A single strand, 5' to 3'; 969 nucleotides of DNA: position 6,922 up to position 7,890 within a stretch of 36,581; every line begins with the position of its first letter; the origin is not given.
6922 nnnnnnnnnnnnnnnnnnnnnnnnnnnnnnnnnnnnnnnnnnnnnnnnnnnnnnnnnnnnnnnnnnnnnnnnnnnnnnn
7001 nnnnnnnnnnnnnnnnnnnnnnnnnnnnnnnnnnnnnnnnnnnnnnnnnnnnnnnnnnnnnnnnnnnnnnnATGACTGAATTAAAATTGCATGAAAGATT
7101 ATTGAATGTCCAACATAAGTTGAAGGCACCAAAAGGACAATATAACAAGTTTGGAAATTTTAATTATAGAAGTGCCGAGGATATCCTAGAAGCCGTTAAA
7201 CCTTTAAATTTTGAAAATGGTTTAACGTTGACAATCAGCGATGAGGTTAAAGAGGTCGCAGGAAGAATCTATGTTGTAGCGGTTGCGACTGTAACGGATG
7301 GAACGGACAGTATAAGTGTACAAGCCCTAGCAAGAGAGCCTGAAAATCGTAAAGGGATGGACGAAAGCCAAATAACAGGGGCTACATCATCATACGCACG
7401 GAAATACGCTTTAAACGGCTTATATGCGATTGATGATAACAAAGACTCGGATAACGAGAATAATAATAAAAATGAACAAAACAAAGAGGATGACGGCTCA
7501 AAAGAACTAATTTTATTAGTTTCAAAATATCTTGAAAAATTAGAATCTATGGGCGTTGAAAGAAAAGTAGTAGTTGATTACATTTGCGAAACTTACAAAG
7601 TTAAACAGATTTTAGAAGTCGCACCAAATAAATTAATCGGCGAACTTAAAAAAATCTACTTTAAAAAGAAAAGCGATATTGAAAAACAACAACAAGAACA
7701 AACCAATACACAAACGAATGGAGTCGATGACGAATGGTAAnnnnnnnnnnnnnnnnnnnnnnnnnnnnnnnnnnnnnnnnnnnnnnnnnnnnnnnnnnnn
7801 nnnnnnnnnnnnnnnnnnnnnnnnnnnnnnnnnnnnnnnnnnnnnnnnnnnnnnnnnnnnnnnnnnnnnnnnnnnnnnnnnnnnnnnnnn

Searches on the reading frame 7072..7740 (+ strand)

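Call 51: search_protein_families(library=phrogs, proteins=[window:7072-7740:+], max_evalue=0.00001)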
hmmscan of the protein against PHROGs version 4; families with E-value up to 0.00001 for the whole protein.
window:7072-7740:+ (222 aa): 2 families
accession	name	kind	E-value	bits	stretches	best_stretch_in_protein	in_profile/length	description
phrog_155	-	DNA, RNA and nucleotide metabolism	1.8e-44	153.6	1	1-214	63-280/308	Erf-like ssDNA annealing protein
phrog_2324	-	DNA, RNA and nucleotide metabolism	3.2e-10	40.9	1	5-142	10-143/193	Erf-like ssDNA annealing protein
